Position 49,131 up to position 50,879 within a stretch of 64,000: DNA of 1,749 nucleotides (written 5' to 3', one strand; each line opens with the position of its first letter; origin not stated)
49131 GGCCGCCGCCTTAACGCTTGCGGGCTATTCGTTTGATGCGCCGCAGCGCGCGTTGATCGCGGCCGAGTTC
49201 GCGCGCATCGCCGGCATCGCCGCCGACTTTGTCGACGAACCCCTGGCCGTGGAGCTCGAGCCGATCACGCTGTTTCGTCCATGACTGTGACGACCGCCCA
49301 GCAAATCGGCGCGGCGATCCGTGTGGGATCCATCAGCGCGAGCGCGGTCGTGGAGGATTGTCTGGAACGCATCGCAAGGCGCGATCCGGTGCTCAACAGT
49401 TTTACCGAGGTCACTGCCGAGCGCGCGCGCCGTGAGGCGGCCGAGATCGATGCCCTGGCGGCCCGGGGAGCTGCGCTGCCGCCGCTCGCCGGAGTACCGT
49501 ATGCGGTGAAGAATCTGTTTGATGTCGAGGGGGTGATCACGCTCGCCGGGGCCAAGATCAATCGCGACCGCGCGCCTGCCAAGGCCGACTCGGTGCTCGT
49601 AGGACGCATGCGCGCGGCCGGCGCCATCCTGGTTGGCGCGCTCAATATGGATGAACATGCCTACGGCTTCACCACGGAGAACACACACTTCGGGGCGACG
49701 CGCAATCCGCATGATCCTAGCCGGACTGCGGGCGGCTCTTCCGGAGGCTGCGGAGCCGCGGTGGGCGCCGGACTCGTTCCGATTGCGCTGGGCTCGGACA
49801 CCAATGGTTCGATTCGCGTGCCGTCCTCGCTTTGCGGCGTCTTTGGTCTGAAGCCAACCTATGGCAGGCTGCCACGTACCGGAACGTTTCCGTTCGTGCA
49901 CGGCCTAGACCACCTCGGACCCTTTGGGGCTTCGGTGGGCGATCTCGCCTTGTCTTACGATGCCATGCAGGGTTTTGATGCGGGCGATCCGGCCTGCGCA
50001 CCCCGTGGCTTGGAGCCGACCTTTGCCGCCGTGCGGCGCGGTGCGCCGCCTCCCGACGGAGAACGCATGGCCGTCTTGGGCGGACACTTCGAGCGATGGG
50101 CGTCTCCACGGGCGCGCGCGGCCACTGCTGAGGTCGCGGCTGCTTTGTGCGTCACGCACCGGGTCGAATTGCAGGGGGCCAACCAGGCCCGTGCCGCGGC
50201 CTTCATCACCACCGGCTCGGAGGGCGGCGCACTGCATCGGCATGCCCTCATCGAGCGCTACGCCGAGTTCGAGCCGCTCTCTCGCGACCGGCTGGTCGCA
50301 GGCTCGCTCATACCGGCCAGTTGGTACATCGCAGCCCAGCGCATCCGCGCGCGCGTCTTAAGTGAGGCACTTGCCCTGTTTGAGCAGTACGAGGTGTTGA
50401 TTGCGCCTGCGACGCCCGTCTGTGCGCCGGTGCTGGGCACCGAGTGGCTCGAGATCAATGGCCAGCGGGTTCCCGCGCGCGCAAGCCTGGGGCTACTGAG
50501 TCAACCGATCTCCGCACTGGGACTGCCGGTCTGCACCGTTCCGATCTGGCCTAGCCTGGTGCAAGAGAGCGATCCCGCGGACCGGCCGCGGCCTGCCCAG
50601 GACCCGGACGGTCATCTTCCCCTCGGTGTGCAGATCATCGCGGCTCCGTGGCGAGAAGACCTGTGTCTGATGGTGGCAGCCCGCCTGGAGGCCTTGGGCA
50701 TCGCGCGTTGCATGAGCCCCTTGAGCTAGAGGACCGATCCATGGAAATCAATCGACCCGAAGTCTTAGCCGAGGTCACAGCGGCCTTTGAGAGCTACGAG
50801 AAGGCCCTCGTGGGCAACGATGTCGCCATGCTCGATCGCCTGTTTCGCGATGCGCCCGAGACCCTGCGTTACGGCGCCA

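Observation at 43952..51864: AtzF / ABC importer / AtzG-AtzE-AtzH / GntR cluster without a cyanuric acid hydrolase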

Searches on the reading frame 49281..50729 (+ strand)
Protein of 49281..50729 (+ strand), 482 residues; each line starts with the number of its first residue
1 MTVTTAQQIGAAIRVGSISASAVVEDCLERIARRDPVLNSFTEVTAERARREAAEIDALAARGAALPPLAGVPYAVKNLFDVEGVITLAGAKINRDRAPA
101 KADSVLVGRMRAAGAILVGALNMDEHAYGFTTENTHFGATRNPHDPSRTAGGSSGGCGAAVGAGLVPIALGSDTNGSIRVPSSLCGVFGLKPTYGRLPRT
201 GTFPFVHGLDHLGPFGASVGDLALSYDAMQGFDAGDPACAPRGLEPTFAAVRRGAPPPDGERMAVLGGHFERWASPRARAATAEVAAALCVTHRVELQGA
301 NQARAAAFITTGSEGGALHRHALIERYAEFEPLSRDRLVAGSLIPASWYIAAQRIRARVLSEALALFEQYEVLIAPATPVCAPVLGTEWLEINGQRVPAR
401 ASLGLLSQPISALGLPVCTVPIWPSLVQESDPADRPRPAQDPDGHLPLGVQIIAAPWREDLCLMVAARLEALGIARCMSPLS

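Call 3: search_protein_families(library=pfam, proteins=[window:49281-50729:+])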
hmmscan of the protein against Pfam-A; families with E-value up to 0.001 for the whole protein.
window:49281-50729:+ (482 aa): 1 family
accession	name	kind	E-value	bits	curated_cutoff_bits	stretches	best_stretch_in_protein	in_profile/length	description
PF01425.27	Amidase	-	3.5e-90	303.6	27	1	23-463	2-445/445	Amidase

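Call 4: search_protein_families(library=ncbifam, proteins=[window:49281-50729:+])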
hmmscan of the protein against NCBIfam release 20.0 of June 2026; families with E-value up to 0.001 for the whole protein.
window:49281-50729:+ (482 aa): 26 families (the best 25 are shown)
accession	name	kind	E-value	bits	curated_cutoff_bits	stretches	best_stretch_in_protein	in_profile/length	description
NF006631.0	PRK09201.1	equivalog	5.8e-193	641.8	461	1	3-478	6-460/466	AtzE family amidohydrolase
TIGR02715.1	amido_AtzE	subfamily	8.5e-187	621.6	425.75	1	7-476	3-451/452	AtzE family amidohydrolase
NF005460.0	PRK07056.1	subfamily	7.3e-68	229.6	447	1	5-385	9-384/457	amidase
NF005687.0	PRK07487.1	subfamily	1.2e-67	228.7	428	1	5-472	9-455/468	amidase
NF005688.0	PRK07488.1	equivalog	5.7e-66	223.3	532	1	4-234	11-239/474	indoleacetamide hydrolase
NF004815.0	PRK06169.1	equivalog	9.8e-66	222.2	506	1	3-388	9-393/471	amidase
TIGR00132.1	gatA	equivalog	1.6e-65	221.7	481.1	1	15-244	7-232/466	Asp-tRNA(Asn)/Glu-tRNA(Gln) amidotransferase subunit GatA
NF004766.0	PRK06102.1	equivalog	2.8e-60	204.7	559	1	4-386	8-382/455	amidase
NF009119.0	PRK12470.1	equivalog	5e-60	203.8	498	1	10-471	15-450/462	amidase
NF005686.0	PRK07486.1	subfamily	2.1e-59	201.5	465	1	4-422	14-439/486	amidase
NF004816.0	PRK06170.1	equivalog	6.2e-59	199.9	503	1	4-470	12-479/493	amidase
NF004622.0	PRK05962.1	equivalog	6.6e-58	196.5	463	1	23-385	7-360/431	amidase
NF004717.0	PRK06061.1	equivalog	2.7e-57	194.6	498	1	6-471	19-465/483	amidase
NF006169.0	PRK08310.1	equivalog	4.2e-50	171.3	391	2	60-221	17-179/395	amidase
NF006043.0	PRK08186.1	subfamily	4.5e-48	164.1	487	1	4-470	7-445/600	allophanate hydrolase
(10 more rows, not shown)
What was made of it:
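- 49281..50729 (+): atzE, AtzE-family Ser-cisSer-Lys amidase (putative 1-carboxybiuret hydrolase), with an ATGA overlap onto atzG. NF006631 at 641.8 bits (cut-off 461) (call 4).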

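Call 7: find_encoding_contigs(protein=window:49281-50729:+, flank=10000, max_places=4)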
Protein window:49281-50729:+ (482 aa): 2 contigs read that carry it; 2 places shown.
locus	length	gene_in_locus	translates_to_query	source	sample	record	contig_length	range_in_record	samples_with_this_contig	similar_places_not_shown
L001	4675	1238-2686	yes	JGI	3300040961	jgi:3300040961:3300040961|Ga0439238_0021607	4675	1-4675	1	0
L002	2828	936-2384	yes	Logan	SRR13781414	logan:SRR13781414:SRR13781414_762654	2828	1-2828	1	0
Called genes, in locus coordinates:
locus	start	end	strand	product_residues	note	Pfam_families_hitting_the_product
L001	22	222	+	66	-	-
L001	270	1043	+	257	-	PF00005:ABC_tran, PF13304:AAA_21 (faint)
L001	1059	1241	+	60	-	-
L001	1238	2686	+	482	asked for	PF01425:Amidase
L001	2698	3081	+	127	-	PF11533:AtzH-like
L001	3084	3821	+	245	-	PF00392:GntR, PF13412:HTH_24 (weak), PF07729:FCD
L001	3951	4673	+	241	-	?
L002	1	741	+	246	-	?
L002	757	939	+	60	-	-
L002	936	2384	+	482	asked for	PF01425:Amidase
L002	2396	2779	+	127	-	PF11533:AtzH-like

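Call 8: search_solved_structures(query=window:49281-50729:+, show_alignments=1)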
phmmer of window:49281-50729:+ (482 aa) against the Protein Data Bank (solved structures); distinct sequences matched with E-value up to 0.001: 56.
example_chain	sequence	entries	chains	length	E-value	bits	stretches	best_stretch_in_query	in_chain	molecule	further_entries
6c62_A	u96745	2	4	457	7.2e-151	506.4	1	11-477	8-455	Biuret hydrolase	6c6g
2df4_A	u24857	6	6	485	8.7e-54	186.3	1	12-241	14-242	Glutamyl-tRNA(Gln) amidotransferase subunit A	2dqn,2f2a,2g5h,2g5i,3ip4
3kfu_E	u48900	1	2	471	6.4e-52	180.2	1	6-382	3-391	Glutamyl-tRNA(Gln) amidotransferase subunit A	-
4wj3_A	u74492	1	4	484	5.4e-50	173.8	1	6-272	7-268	Glutamyl-tRNA(Gln) amidotransferase subunit A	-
3h0l_A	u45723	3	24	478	7.9e-48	166.7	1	11-240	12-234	Glutamyl-tRNA(Gln) amidotransferase subunit A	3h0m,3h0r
2dc0_A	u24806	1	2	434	1.4e-47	165.8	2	13-225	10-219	probable amidase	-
6dhv_A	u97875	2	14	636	2.6e-43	151.7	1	63-473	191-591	Fatty acid amide hydrolase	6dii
8eww_A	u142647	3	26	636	8.2e-43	150.1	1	63-473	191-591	Fatty acid amide hydrolase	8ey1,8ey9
3a2p_A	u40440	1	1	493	1.3e-42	149.5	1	11-290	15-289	6-aminohexanoate-cyclic-dimer hydrolase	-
3a2q_A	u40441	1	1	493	4e-42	147.9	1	11-290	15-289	6-aminohexanoate-cyclic-dimer hydrolase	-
3al0_A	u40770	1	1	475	6.3e-41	143.9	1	70-243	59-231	Glutamyl-tRNA(Gln) amidotransferase subunit A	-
2gi3_A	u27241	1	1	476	6.3e-41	143.9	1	70-243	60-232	Glutamyl-tRNA(Gln) amidotransferase subunit A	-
9je9_A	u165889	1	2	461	6.5e-41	143.8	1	1-229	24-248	Amidase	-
9sk0_A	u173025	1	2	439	1.8e-40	142.4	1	5-252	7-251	Urethanase 15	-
9fzw_A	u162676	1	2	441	2.1e-39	138.9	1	5-229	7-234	Urethanase UMG-SP2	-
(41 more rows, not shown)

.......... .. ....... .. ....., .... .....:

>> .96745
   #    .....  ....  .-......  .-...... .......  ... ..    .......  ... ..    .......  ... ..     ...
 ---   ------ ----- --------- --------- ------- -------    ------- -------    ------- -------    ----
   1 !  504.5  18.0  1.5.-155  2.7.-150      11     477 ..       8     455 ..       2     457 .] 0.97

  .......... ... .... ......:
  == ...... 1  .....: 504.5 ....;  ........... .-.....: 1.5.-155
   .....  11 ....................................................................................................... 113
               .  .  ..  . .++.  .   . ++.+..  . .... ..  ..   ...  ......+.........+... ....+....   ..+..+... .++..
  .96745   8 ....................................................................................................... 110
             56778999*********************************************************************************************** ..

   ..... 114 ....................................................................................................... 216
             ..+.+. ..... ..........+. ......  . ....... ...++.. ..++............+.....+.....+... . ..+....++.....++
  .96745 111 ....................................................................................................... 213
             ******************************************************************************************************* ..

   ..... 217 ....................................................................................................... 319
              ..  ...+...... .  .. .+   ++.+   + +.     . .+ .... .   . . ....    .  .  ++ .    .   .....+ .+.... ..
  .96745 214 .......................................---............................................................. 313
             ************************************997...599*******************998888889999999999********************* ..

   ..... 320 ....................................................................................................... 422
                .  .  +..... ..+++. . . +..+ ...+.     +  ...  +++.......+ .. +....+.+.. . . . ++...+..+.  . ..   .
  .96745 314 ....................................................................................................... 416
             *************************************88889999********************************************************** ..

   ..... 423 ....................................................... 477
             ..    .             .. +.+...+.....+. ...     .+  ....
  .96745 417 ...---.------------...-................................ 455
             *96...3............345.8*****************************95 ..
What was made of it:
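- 49281..50729 (+): PDB 6c62_A at E 7e-151, with the GGSSGG and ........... motifs aligned (call 8).
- On AtzE (1-carboxybiuret hydrolase catalytic subunit): PDB AtzE at 506 bits against GatA at 186 bits (call 8). The motifs align with 6c62_A (call 8).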

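Call 38: find_related_loci(query=window:49281-50729:+, collection=genome_contigs, flank=10000)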
Query window:49281-50729:+ (482 aa) in genome_contigs; peptide patterns used: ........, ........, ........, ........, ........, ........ (x = any residue, [..] = any of these).
296 stretches matched a pattern; 246 encode a relative of the query (tblastn E <= 1e-3); the best 80 are kept; 80 distinct loci.
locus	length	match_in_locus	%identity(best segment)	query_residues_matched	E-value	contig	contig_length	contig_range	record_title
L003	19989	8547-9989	75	1-482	0e+0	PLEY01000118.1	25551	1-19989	MAG: Burkholderiales bacterium isolate bog_994 73.20110800_S3S.32_contig_11717, whole genome shotgun sequence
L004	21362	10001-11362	62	6-476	2e-172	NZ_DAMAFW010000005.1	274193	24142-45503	MAG: Achromobacter sp. isolate CTOTU48088 NODE_21_length_274193_cov_29.328900, whole genome shotgun sequence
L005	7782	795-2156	62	6-476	2e-172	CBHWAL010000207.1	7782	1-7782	MAG TPA_asm: uncultured Achromobacter sp. isolate ERR14722431_binner13_Refined_68 genome assembly, contig: ERZ27336832.7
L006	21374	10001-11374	60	3-482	6e-170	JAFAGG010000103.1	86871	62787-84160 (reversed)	MAG: Proteobacteria bacterium isolate OH_SBlB_203 k127_835055, whole genome shotgun sequence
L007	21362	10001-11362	61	6-476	9e-170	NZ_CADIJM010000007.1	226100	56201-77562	Achromobacter animicus strain LMG 26690 isolate LMG 26690, whole genome shotgun sequence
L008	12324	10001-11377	62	6-480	8e-169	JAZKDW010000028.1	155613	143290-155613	MAG: Pseudomonadota bacterium isolate DC_HB_01_SPN181219-bin069 DCHB01SPN_B069_0_000000000028, whole genome shotgun sequ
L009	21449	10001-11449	61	3-476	1e-168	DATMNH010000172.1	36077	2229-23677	MAG TPA_asm: Casimicrobiaceae bacterium isolate SMAG_U12845 k141_144628, whole genome shotgun sequence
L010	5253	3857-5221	62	4-474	2e-171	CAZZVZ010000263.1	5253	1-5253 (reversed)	MAG: Gammaproteobacteria bacterium isolate Brown_K.bin.1 genome assembly, contig: NODE_4511_length_5253_cov_5.530589, wh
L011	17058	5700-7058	61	3-476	5e-168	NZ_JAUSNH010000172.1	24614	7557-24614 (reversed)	MAG: Lacisediminimonas sp. isolate E19_metabat.bin.26_sub E19_k141_61278, whole genome shotgun sequence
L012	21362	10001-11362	62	6-476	4e-168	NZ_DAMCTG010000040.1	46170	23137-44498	MAG: Achromobacter sp. isolate CTOTU50054 NODE_95_length_46170_cov_7.247533, whole genome shotgun sequence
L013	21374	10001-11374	60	1-475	9e-168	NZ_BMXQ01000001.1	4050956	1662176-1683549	Pigmentiphaga litoralis strain KCTC 22165 sequence1, whole genome shotgun sequence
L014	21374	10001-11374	60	1-475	6e-167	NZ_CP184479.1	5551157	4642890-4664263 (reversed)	Pigmentiphaga litoralis strain E30 chromosome, complete genome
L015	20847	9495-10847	60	5-474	4e-166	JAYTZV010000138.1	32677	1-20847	MAG: Burkholderiales bacterium isolate GFS_6377 GFS_6377_137, whole genome shotgun sequence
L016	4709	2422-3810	62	3-480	5e-169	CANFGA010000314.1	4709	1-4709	MAG: Oxalobacteraceae bacterium isolate Jr-11dec17-26 genome assembly, contig: Jr-11dec17-C12385, whole genome shotgun s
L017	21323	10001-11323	63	6-463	2e-164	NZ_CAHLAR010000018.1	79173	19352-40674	Achromobacter anxifer strain LMG 26857 isolate LMG 26857, whole genome shotgun sequence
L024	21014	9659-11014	61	3-477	2e-162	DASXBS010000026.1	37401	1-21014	MAG TPA_asm: Casimicrobiaceae bacterium isolate SMAG_U5040 k141_156569, whole genome shotgun sequence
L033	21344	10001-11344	60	9-475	6e-159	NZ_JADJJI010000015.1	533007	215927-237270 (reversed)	MAG: Piscinibacter sp. isolate Ejby_18-Q3-R6-50_BATAC.337 tig00832047-10-5328630, whole genome shotgun sequence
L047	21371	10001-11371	61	3-481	3e-156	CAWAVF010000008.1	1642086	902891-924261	MAG: uncultured Gammaproteobacteria bacterium isolate MFD01138.bin.1.144 genome assembly, contig: contig_31409, whole ge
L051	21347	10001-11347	61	9-477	2e-155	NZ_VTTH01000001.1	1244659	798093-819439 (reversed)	Lacisediminimonas profundi strain CHu64-6-4 Scaffold1_1, whole genome shotgun sequence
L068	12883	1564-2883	57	19-473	2e-148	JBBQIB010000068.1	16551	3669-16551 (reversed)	MAG: Burkholderiales bacterium isolate Co_metawrap_853 Cmw_853_k141_26375934_length_16551_cov_10.9970, whole genome shot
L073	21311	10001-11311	58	17-474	5e-146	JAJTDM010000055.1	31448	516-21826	MAG: Rubrivivax sp. isolate 49636_E6 Sample_49636_scaffold_205, whole genome shotgun sequence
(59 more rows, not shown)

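Call 51: search_protein_families(library=pfam, proteins=[L033:17792-18940:+, L073:8004-9725:+, L068:6990-7892:+, L073:15175-16194:+, L004:13521-14141:+, L015:11596-13077:+, L015:7818-9176:+, L024:12719-14299:+, L047:8129-9802:+, L051:4027-5112:+], max_evalue=0.00001)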
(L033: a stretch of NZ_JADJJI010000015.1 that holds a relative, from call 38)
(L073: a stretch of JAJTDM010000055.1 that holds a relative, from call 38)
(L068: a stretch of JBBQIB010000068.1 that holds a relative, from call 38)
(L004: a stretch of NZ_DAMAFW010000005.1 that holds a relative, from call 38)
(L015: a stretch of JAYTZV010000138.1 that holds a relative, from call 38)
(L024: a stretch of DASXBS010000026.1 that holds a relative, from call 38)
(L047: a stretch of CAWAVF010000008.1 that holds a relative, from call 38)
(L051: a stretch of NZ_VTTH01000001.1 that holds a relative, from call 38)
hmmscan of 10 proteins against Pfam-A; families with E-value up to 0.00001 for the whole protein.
L033:17792-18940:+ (382 aa): 2 families
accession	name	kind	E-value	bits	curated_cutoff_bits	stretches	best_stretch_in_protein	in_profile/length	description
PF00528.27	BPD_transp_1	-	5.2e-42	144.1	26.4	1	157-378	1-183/184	Binding-protein-dependent transport system inner membrane component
PF19300.4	BPD_transp_1_N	-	8.6e-16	58.6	23.8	1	45-143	1-111/114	Binding-prot-dependent transport system membrane comp, N-term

L073:8004-9725:+ (573 aa): 1 family
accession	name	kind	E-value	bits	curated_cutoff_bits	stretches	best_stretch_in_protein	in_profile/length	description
PF00496.27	SBP_bac_5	-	7.2e-86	289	32.4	1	123-493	1-366/368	Bacterial extracellular solute-binding proteins, family 5 Middle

L068:6990-7892:+ (300 aa): 1 family
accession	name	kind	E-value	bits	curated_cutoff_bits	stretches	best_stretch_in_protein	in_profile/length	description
PF00528.27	BPD_transp_1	-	5e-33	114.8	26.4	1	115-299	1-183/184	Binding-protein-dependent transport system inner membrane component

L073:15175-16194:+ (339 aa): 1 family
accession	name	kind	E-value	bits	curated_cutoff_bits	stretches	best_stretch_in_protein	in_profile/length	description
PF00795.27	CN_hydrolase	-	6.5e-37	127.7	23.2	1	16-263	2-255/256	Carbon-nitrogen hydrolase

L004:13521-14141:+ (206 aa): 1 family
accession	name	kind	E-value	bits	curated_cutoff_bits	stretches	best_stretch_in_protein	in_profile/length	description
PF03358.20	FMN_red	-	2.2e-36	125.1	24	1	27-168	2-147/152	NADPH-dependent FMN reductase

L015:11596-13077:+ (493 aa): 1 family
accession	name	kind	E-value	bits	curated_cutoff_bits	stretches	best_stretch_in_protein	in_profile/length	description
PF01979.26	Amidohydro_1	-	1.9e-33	116.6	25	1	55-436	1-344/345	Amidohydrolase family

L015:7818-9176:+ (452 aa): 2 families
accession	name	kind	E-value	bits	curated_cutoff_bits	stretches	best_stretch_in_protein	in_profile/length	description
PF01979.26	Amidohydro_1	-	1.3e-59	202.6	25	1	58-423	1-345/345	Amidohydrolase family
PF07969.17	Amidohydro_3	-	9.7e-17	62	29.7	1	194-424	243-472/472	Amidohydrolase family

L024:12719-14299:+ (526 aa): 0 families

L047:8129-9802:+ (557 aa): 1 family
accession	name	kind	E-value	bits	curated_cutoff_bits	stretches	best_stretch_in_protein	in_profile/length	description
PF06271.18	RDD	-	2.1e-16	60.9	24.1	1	435-544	2-137/137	RDD family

L051:4027-5112:+ (361 aa): 1 family
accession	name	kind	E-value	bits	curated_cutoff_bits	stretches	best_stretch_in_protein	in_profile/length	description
PF01734.28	Patatin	-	1.5e-07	32.3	27.7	1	62-244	31-183/191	Patatin-like phospholipase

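Call 58: find_homologous_proteins(query=window:49281-50729:+, max_evalue=1e-60)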
Query window:49281-50729:+ (482 aa): 8000 proteins with E <= 1e-60 among 8000 candidates; the best 120 are listed.
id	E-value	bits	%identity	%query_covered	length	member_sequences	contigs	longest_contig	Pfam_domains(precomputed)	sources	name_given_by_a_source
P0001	0.0e+0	1064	100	100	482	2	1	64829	PF01425.27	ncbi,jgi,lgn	ncbi:MAG: AtzE family amidohydrolase [Burkholderiaceae bacterium]|jgi:aspartyl-tRNA(Asn)/glutamyl-tR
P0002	3.2e-231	786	75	100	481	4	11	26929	PF01425.27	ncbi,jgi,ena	jgi:aspartyl-tRNA(Asn)/glutamyl-tRNA(Gln) amidotransferase subunit A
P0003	8.2e-223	759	71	100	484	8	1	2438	PF01425.27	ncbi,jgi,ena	jgi:aspartyl-tRNA(Asn)/glutamyl-tRNA(Gln) amidotransferase subunit A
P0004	9.5e-201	686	71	98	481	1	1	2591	PF01425.27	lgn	-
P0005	4.2e-185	634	65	98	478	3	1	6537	PF01425.27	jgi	jgi:aspartyl-tRNA(Asn)/glutamyl-tRNA(Gln) amidotransferase subunit A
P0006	5.7e-182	624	62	98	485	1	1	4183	PF01425.27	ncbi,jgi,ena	jgi:aspartyl-tRNA(Asn)/glutamyl-tRNA(Gln) amidotransferase subunit A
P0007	5.3e-181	621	64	96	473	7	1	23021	PF01425.27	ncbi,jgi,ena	jgi:aspartyl-tRNA(Asn)/glutamyl-tRNA(Gln) amidotransferase subunit A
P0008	1.2e-180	620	61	98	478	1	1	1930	PF01425.27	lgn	-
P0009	1.7e-180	619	62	98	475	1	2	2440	PF01425.27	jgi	-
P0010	2.1e-180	619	64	99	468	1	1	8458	PF01425.27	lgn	-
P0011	4.3e-179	614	63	96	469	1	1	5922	PF01425.27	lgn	-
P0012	6.1e-179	614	61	100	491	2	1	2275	PF01425.27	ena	-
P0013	2.8e-178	612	63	99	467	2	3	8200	PF01425.27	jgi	jgi:aspartyl-tRNA(Asn)/glutamyl-tRNA(Gln) amidotransferase subunit A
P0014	4.7e-178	611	62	99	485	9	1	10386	PF01425.27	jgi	jgi:1-carboxybiuret hydrolase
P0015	5.0e-178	611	63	100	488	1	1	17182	PF01425.27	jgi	jgi:1-carboxybiuret hydrolase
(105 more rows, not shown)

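Call 59: search_dna_similar(query=window:49281-50729:+, collection=plasmids, mode=protein, max_evalue=1e-80, max_rows=40)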
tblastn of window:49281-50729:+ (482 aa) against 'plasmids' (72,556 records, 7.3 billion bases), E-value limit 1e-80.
Records with a match: 28; places in all: 29; records where one place covers at least 80% of the query: 28.
Best place of each record, by identity: <60% 28.
By first word of the organism name: Paraburkholderia 7; Pseudomonas 6; Klebsiella 2; Acidithiobacillus 2; Azospirillum 1; Agrobacterium 1; Terrarubrum 1; Paroceanicella 1; Roseomonas 1; Serratia 1; and 5 more.
By predicted mobility (MOB-suite, as given by PLSDB): non-mobilizable 21; conjugative 4; mobilizable 3.
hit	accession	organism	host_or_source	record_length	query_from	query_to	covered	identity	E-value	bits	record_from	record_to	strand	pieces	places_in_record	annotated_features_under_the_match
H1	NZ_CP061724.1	Pseudomonas putida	a feces sample of migratory birds origin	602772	1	475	99%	56.6%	1e-127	416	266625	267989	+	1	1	AtzE family amidohydrolase | DUF4089 domain-containing protein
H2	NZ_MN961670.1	Pseudomonas putida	Homo sapiens,urine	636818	1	475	99%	56.6%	1e-127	416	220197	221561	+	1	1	AtzE family amidohydrolase | DUF4089 domain-containing protein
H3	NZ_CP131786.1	Pseudomonas aeruginosa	Homo sapiens,culture,blood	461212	1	475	99%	56.4%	2e-127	415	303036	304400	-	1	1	AtzE family amidohydrolase | DUF4089 domain-containing protein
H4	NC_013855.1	Azospirillum sp. B510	-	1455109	6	476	98%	56.7%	9e-127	413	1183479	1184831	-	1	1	record has no annotation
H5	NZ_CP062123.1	Pseudomonas sp. ADPe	bacterial pure culture,soil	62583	8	476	97%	54.4%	1e-118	390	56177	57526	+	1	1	atzE: 1-carboxybiuret hydrolase subunit AtzE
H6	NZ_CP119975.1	Agrobacterium leguminum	pure culture,soil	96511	8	476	97%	54.4%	1e-118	390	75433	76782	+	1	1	atzE: 1-carboxybiuret hydrolase subunit AtzE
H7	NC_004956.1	Pseudomonas sp. ADP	-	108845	8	476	97%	54.4%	1e-118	390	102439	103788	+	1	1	atzE: 1-carboxybiuret hydrolase subunit AtzE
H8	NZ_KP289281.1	Pseudomonas sp. EGD-AKN5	-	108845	8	476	97%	54.4%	1e-118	390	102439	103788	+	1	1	atzE: 1-carboxybiuret hydrolase subunit AtzE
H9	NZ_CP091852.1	Terrarubrum flagellatum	cell culture,forest soil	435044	6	476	98%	54.1%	5e-109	362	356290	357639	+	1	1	AtzE family amidohydrolase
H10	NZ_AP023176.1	Paraburkholderia largidicola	Physopelta gutta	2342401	9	480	98%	54.0%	3e-115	380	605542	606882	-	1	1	none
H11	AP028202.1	Paraburkholderia largidicola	Physopelta gutta,midgut,Midgut crypts ...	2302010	9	480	98%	54.0%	3e-115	380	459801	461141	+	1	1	AtzE family amidohydrolase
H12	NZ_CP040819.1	Paroceanicella profunda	Cell culture,Deep seawater from Mariana ...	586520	1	481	100%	53.0%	1e-104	350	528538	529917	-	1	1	AtzE family amidohydrolase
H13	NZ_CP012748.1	Paraburkholderia caribensis MBA4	soil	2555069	5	477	98%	53.7%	4e-114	377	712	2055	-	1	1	none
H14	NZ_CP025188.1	Roseomonas mucosa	Homo sapiens,clinical, human skin, ...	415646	9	481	98%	53.7%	2e-107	357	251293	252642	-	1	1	AtzE family amidohydrolase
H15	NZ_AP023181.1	Paraburkholderia sp. PGU19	Physopelta gutta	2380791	5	480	99%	53.2%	3e-114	377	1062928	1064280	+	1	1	none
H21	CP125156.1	Klebsiella pneumoniae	-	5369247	5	474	98%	51.5%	3e-102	342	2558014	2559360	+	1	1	AtzE family amidohydrolase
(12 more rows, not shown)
